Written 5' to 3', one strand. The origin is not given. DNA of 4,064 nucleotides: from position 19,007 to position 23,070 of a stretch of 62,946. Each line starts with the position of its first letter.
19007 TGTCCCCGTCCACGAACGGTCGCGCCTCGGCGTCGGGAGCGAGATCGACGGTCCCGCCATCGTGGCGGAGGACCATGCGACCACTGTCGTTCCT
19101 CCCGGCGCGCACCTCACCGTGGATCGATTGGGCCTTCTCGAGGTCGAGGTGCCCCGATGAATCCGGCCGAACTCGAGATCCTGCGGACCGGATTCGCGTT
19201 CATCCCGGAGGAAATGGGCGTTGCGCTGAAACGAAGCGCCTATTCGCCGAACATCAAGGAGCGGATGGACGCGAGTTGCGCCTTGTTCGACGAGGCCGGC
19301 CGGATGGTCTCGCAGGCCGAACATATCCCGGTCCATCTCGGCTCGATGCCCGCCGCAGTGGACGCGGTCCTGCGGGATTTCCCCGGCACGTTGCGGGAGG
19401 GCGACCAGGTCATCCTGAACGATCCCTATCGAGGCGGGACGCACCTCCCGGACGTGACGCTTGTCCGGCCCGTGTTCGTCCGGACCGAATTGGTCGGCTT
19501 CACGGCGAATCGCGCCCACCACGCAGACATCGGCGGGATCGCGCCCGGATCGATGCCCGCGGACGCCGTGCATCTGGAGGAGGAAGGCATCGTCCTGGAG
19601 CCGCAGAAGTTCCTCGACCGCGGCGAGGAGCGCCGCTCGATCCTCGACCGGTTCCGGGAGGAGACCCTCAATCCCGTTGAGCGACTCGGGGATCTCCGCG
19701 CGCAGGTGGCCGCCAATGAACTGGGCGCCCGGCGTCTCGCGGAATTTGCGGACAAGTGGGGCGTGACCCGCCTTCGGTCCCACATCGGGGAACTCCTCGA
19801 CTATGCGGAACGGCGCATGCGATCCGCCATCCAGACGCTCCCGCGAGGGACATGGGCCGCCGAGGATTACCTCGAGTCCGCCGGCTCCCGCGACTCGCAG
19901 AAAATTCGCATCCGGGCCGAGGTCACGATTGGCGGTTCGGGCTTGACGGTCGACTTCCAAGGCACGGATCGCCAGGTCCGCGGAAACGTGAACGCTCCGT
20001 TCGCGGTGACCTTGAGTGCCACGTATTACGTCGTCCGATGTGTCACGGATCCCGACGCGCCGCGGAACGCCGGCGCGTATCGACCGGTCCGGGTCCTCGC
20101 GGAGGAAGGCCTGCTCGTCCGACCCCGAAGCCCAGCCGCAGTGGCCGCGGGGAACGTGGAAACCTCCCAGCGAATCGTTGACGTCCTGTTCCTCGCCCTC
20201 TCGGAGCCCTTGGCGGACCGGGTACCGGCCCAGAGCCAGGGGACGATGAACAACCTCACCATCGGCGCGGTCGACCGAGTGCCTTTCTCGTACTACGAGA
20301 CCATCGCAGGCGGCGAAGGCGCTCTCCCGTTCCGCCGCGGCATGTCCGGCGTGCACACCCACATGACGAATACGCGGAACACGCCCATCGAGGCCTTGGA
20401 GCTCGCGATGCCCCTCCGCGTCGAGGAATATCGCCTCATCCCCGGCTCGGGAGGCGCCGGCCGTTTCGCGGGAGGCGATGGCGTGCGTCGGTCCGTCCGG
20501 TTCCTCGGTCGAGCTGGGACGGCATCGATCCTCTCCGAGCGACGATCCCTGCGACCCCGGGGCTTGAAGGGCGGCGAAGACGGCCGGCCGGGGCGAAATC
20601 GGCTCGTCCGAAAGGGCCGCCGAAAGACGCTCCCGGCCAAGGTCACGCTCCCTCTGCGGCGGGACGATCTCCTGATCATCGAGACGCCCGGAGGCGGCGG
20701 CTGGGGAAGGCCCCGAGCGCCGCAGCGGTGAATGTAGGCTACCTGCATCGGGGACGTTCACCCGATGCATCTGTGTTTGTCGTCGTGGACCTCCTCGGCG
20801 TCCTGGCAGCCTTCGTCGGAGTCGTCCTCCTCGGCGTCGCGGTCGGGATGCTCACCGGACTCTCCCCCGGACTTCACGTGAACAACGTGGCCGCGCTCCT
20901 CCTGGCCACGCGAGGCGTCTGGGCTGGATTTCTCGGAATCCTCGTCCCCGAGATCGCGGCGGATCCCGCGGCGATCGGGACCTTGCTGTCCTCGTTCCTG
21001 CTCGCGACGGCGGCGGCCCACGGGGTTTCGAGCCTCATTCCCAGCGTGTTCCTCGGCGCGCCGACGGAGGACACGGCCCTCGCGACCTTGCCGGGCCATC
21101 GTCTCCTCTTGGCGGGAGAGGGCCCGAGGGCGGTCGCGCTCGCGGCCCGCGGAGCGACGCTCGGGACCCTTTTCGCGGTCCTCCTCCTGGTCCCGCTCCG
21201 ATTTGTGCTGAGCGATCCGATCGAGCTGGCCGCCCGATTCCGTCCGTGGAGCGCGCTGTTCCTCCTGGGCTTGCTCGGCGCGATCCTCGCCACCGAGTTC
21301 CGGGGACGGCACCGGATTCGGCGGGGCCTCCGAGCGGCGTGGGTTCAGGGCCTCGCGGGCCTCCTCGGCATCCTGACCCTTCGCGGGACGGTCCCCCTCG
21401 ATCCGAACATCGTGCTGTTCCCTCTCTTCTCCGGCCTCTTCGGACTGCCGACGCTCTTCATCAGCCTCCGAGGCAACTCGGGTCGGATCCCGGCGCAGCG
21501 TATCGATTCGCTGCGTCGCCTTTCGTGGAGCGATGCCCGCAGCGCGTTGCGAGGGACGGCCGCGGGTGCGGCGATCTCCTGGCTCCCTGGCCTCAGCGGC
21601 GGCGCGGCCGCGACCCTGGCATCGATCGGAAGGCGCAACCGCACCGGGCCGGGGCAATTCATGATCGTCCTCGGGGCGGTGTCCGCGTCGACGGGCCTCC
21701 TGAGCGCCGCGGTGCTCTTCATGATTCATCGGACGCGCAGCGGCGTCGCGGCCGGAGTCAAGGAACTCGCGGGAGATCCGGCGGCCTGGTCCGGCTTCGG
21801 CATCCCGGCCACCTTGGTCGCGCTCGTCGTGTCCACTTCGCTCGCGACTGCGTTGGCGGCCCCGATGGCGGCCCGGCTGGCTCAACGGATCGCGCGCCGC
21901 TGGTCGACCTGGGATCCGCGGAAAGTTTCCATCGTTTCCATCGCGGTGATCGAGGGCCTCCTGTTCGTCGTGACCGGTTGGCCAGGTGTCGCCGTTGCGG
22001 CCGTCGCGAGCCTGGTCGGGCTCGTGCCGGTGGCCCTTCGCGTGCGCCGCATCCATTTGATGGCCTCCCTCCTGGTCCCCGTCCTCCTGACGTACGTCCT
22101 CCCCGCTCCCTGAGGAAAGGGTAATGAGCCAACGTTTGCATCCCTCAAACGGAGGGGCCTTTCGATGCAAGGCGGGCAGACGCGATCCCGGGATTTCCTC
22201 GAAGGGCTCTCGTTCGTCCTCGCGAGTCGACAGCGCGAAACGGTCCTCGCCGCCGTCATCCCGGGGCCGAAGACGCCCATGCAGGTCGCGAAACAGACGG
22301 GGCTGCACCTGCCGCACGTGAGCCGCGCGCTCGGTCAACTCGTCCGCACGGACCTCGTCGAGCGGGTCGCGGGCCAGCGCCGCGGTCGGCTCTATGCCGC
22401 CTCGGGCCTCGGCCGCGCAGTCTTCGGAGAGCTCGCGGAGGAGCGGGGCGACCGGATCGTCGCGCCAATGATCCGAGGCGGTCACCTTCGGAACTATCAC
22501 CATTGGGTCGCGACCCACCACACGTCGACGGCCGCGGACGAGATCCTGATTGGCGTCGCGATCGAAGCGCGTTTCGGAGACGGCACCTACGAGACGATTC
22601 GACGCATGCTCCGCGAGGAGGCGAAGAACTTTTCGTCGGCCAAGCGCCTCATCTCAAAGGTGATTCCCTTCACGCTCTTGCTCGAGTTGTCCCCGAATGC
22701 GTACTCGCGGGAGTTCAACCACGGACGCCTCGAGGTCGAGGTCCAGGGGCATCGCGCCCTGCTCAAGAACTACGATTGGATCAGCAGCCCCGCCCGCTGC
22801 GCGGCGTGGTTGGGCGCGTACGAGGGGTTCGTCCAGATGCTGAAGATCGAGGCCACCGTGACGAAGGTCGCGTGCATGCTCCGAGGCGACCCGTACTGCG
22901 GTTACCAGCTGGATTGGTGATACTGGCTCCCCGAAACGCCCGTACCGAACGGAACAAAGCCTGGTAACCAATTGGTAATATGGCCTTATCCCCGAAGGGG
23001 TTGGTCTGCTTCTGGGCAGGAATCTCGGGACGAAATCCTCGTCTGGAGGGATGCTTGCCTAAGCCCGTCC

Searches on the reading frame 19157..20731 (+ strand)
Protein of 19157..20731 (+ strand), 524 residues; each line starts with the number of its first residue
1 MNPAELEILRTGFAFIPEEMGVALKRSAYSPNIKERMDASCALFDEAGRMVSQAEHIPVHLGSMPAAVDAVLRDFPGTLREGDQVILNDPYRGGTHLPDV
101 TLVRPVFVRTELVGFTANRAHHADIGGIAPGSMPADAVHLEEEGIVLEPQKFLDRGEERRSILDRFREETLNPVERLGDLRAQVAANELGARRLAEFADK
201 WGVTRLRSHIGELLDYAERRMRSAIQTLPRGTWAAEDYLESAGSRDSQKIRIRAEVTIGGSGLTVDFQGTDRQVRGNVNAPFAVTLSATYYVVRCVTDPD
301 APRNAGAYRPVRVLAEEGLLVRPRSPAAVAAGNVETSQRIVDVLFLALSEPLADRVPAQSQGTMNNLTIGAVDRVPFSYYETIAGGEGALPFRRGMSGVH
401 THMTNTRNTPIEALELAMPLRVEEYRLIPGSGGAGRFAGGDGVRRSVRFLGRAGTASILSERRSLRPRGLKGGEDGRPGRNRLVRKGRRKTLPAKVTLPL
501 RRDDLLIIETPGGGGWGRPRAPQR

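Call 81: search_protein_families(library=pfam, proteins=[window:19157-20731:+], max_evalue=0.0001)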
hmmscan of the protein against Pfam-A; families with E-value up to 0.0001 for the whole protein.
window:19157-20731:+ (524 aa): 1 family
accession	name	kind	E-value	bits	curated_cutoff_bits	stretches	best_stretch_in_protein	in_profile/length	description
PF02538.19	Hydantoinase_B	-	1.4e-199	664.3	26.8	1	2-519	1-519/519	Hydantoinase B/oxoprolinase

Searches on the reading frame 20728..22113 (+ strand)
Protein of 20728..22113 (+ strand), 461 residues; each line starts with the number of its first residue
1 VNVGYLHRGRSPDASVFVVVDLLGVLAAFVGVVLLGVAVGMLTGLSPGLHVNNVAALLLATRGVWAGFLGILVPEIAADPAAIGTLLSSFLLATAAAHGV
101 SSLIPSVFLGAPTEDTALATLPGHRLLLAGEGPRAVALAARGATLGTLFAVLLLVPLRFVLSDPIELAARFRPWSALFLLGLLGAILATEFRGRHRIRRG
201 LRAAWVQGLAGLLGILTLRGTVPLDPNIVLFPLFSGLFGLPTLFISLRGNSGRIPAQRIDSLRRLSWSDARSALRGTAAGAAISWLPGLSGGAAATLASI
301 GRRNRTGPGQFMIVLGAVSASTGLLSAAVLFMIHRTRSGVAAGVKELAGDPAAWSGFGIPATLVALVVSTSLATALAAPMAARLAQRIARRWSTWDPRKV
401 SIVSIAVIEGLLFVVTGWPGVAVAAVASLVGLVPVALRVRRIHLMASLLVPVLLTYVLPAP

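Call 81: search_protein_families(library=pfam, proteins=[window:20728-22113:+], max_evalue=0.0001)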
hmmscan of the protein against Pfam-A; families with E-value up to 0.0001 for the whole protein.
window:20728-22113:+ (461 aa): 1 family
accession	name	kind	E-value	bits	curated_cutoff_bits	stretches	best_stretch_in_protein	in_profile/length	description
PF01970.21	TctA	-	2.9e-39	135.3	28.9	1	32-445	3-422/423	Tripartite tricarboxylate transporter TctA family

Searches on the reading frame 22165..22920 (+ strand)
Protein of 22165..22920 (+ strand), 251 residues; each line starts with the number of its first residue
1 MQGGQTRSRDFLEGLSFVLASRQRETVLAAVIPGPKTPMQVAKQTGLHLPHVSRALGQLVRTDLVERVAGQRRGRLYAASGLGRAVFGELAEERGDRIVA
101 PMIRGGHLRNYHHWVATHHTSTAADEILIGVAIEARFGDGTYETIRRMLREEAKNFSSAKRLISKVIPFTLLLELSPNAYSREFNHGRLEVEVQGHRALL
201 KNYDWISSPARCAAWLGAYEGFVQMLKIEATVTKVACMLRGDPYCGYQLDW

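Call 81: search_protein_families(library=pfam, proteins=[window:22165-22920:+], max_evalue=0.0001)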
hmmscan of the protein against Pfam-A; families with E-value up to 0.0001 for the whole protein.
window:22165-22920:+ (251 aa): 2 families
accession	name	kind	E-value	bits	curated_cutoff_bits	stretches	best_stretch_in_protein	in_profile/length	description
PF25213.1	HVO_A0261_N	-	5.1e-08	33.1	35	1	13-92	2-76/86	HVO_A0261 N-terminal domain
PF12802.13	MarR_2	-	1.3e-05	25.7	27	1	27-75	10-60/61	MarR family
